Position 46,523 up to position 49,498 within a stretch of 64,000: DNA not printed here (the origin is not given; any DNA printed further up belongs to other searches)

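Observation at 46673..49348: Hybrid histidine kinase-receiver fused to a C-terminal DegV (fatty-acid-binding) domain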

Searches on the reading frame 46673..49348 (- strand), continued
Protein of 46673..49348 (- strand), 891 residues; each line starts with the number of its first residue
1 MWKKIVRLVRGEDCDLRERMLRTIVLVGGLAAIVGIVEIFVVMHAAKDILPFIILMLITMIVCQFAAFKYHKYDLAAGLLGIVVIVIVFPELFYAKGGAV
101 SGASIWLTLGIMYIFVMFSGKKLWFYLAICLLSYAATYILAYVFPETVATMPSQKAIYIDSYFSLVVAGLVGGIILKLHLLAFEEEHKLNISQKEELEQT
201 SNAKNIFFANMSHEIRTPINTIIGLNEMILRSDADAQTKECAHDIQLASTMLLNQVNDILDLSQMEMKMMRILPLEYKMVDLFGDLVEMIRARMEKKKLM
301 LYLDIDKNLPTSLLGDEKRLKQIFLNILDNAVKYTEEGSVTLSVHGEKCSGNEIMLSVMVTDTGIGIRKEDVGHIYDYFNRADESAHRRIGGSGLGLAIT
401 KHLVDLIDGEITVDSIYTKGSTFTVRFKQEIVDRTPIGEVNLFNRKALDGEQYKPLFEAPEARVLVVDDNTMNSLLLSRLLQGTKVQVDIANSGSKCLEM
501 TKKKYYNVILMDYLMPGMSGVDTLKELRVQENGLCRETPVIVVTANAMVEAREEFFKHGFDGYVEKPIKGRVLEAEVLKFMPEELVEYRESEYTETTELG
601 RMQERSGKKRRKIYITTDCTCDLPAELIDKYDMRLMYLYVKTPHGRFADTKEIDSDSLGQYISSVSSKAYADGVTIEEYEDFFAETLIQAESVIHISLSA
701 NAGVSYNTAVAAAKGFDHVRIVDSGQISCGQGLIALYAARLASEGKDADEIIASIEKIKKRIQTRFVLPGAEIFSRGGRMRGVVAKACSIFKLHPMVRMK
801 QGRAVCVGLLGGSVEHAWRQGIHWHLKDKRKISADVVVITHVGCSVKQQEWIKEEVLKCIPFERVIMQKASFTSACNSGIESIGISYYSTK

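Call 22: find_encoding_contigs(protein=P0060, flank=10000, max_places=2)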
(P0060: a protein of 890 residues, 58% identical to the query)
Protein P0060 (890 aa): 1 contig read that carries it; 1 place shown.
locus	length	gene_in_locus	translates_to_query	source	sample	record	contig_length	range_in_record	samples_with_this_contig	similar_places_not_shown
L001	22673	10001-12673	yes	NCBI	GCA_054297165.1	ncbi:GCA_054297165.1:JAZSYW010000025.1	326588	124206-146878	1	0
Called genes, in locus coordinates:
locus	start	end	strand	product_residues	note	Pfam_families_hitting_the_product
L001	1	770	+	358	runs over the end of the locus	PF00072:Response_reg, PF01966:HD, PF13487:HD_5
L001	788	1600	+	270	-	PF03705:CheR_N (weak), PF01739:CheR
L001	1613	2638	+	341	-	PF00072:Response_reg, PF01339:CheB_methylest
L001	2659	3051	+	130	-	PF00072:Response_reg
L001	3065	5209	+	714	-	PF01627:Hpt, PF07194:P2, PF02895:H-kinase_dim, PF02518:HATPase_c, PF01584:CheW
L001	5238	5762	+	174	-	PF01584:CheW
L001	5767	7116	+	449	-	PF00672:HAMP (weak), PF00015:MCPsignal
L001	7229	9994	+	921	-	PF00512:HisKA, PF02518:HATPase_c, PF00072:Response_reg, PF01627:Hpt (faint)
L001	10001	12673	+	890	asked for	PF00512:HisKA, PF02518:HATPase_c, PF00072:Response_reg, PF02645:DegV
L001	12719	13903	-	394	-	PF00520:Ion_trans, PF07885:Ion_trans_2, PF02080:TrkA_C (weak)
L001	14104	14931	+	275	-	PF20456:DUF6709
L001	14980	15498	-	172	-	PF14277:DUF4364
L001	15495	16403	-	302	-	PF04055:Radical_SAM, PF16199:Radical_SAM_C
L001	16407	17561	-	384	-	PF00390:malic, PF01262:AlaDh_PNT_C (weak), PF03949:Malic_M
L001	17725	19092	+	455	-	PF07498:Rho_N, PF07497:Rho_RNA_bind, PF00006:ATP-synt_ab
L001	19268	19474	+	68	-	PF01197:Ribosomal_L31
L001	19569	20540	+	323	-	PF07136:DUF1385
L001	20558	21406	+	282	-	PF02390:Methyltransf_4 (faint), PF17827:PrmC_N, PF05175:MTS, PF06325:PrmA (weak), PF13847:Methyltransf_31, PF13649:Methyltransf_25 (weak)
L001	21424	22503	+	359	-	PF03462:PCRF, PF00472:RF-1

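Call 23: find_encoding_contigs(protein=P0024, flank=10000, max_places=2)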
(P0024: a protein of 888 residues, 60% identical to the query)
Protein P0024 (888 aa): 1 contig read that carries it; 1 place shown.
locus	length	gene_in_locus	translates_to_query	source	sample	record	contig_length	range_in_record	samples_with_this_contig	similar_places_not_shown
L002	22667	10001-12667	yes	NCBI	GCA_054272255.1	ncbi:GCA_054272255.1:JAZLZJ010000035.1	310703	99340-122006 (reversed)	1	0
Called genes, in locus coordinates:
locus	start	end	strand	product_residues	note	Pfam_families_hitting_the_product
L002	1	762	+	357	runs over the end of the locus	PF00072:Response_reg, PF13487:HD_5, PF01966:HD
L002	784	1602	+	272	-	PF03705:CheR_N, PF01739:CheR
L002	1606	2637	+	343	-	PF00072:Response_reg, PF01339:CheB_methylest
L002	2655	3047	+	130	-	PF00072:Response_reg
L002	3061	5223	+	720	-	PF01627:Hpt, PF07194:P2, PF02895:H-kinase_dim, PF02518:HATPase_c, PF01584:CheW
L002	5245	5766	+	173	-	PF01584:CheW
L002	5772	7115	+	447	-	PF00015:MCPsignal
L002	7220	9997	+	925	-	PF00512:HisKA, PF02518:HATPase_c, PF00072:Response_reg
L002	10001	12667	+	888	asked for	PF00512:HisKA, PF02518:HATPase_c, PF00072:Response_reg, PF02645:DegV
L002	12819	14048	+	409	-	PF08668:HDOD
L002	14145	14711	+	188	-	PF12822:ECF_trnsprt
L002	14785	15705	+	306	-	PF14751:DUF4474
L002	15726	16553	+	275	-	PF12850:Metallophos_2 (faint)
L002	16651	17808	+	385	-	PF00988:CPSase_sm_chain, PF00117:GATase, PF07722:Peptidase_C26 (faint)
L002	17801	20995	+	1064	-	PF25596:CPSase_L_D1, PF02786:CPSase_L_D2, PF02787:CPSase_L_D3, PF25596:CPSase_L_D1, PF02655:ATP-grasp_3, PF02786:CPSase_L_D2, PF07478:Dala_Dala_lig_C, PF15632:ATPgrasp_Ter, +7 more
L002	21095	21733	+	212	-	PF00081:Sod_Fe_N, PF02777:Sod_Fe_C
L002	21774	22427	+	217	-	PF02677:QueH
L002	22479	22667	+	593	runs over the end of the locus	PF03485:Arg_tRNA_synt_N, PF00750:tRNA-synt_1d, PF01406:tRNA-synt_1e (weak), PF05746:DALR_1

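Call 33: predict_structure(alignment_id=A1)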
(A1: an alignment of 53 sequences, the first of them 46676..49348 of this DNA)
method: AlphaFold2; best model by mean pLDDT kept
length: 891 residues; sequences in the alignment: 53
mean_pLDDT: 76.5   pTM: 0.39
mean pLDDT of the five models: 76.5, 74.6, 73.4, 71.9, 71.6
residues with pLDDT >= 90: 98; 70-90: 598; 50-70: 140; < 50: 55
segments of 3 or more residues with pLDDT < 50: 377-393, 443-451, 592-610, 654-656
pLDDT, mean of each block of 10 residues (from residue 1): 54 61 73 70 59 77 76 72 78 77 81 80 85 88 78 78 84 81 79 75 66 73 79 73 76 72 64 73 78 72 78 81 82 74 78 83 61 50 38 57 77 62 83 73 46 73 84 81 84 84 84 70 81 69 64 73 74 81 75 36 35 86 86 87 78 53 80 83 82 90 87 86 91 92 87 90 91 82 84 89 87 90 89 90 88 92 89 86 91 64
secondary structure, 60 per line:
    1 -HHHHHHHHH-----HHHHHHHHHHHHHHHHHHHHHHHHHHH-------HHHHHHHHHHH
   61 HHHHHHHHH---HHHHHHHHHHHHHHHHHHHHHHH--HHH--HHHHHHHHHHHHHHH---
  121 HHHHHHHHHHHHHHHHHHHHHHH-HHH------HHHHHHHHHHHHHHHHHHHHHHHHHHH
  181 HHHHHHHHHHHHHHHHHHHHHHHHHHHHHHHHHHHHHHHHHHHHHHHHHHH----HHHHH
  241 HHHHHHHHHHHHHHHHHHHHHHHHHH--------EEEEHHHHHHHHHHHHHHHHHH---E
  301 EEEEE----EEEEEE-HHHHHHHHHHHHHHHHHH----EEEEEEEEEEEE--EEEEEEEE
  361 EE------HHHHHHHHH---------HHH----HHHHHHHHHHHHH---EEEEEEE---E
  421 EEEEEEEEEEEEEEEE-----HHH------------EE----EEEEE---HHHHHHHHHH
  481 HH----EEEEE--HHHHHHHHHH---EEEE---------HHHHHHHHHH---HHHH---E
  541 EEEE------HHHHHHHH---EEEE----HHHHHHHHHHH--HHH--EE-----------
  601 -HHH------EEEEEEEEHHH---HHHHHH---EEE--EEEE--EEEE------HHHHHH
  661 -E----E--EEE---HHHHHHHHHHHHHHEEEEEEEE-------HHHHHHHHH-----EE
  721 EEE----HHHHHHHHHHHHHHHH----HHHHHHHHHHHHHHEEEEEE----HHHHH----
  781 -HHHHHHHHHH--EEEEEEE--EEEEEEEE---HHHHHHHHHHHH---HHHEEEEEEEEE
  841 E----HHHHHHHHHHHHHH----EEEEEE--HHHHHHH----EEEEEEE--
elements in order (helices of 4 or more, strands of 3 or more residues): H2-10 H16-42 H50-69 H73-95 H103-117 H121-143 H154-231 H236-266 E275-278 H279-296 E300-305 E310-315 H317-334 E339-350 E353-362 H369-377 H394-406 E410-416 E420-436 E463-467 H471-482 E487-491 H494-503 E507-510 H520-529 H533-536 E540-544 H551-558 E562-565 H570-580 E611-618 H625-630 E634-636 E639-642 E645-648 H655-660 E670-672 H676-689 E690-697 H705-713 E719-723 H728-743 H748-761 E762-767 H772-776 H782-791 E794-800 E803-810 H814-825 E832-841 H846-859 E864-869 H872-878 E883-889

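Call 37: fold_search(model_id=the predicted structure, library=pdb)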
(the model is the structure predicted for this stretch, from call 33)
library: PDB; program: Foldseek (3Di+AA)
matches with E <= 10: 1287; with E <= 0.001: 704
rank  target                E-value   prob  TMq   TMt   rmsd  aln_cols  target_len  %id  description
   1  6qrj                  4.9e-19  1.00  0.20  0.35  26.9       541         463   19  Crystal structure of ShkA full-length in complex with AMPPNP (released 2020-01-08)
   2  2dt8                  8.0e-19  1.00  0.29  0.88   2.9       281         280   24  Fatty Acid Binding of a DegV family Protein from Thermus thermophilus (released 2007-06-19)
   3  1pzx_B                7.1e-18  1.00  0.29  0.85   2.7       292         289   18  Hypothetical protein APC36103 from Bacillus stearothermophilus: a lipid binding protein (released 2004-01-20)
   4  3pl5                  1.8e-17  1.00  0.28  0.86   2.7       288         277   20  Fatty acid binding protein (released 2011-12-07)
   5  7z8n_A                2.6e-17  1.00  0.22  0.58   8.3       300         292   31  GacS histidine kinase from Pseudomonas aeruginosa (released 2022-07-13)
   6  2g7z_B                2.9e-17  1.00  0.28  0.85   2.8       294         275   17  Conserved DegV-like Protein of Unknown Function from Streptococcus pyogenes M1 GAS Binds Long-chain Fatty Acids (released 2006-04-04)
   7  1pzx_A                5.2e-17  1.00  0.28  0.85   2.5       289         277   17  Hypothetical protein APC36103 from Bacillus stearothermophilus: a lipid binding protein (released 2004-01-20)
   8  4x9x                  5.5e-17  1.00  0.27  0.86   2.8       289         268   18  Biochemical Roles for Conserved Residues in the Bacterial Fatty Acid Binding Protein Family (released 2016-01-27)
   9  1mgp                  6.0e-17  1.00  0.28  0.85   2.8       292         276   18  Hypothetical protein TM841 from Thermotoga maritima reveals fatty acid binding function (released 2002-09-18)
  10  1vpv_A                6.6e-17  1.00  0.29  0.85   3.1       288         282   19  Crystal structure of a degv lipid binding protein (tm1468) from thermotoga maritima at 2.45 A resolution (released 2004-12-07)
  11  2g7z_A                9.8e-17  1.00  0.28  0.85   2.8       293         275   17  Conserved DegV-like Protein of Unknown Function from Streptococcus pyogenes M1 GAS Binds Long-chain Fatty Acids (released 2006-04-04)
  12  6dj6_B                1.2e-16  1.00  0.28  0.87   2.7       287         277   18  The X-ray crystal structure of the Streptococcus pneumoniae Fatty Acid Kinase (Fak) B2 protein loaded with cis-oleic a (released 2019-05-29)
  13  7scl_A                1.2e-16  1.00  0.29  0.83   2.8       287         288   19  The X-ray crystal structure of Staphylococcus aureus Fatty Acid Kinase B1 (FakB1) mutant R173A in complex with Palmita (released 2021-10-27)
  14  1vpv_B                1.4e-16  1.00  0.29  0.87   2.8       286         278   19  Crystal structure of a degv lipid binding protein (tm1468) from thermotoga maritima at 2.45 A resolution (released 2004-12-07)
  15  7sg3_A                1.4e-16  1.00  0.28  0.80   3.5       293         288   19  The X-ray crystal structure of the Staphylococcus aureus Fatty Acid Kinase B1 mutant A121I-A158L to 2.35 Angstrom reso (released 2021-10-27)
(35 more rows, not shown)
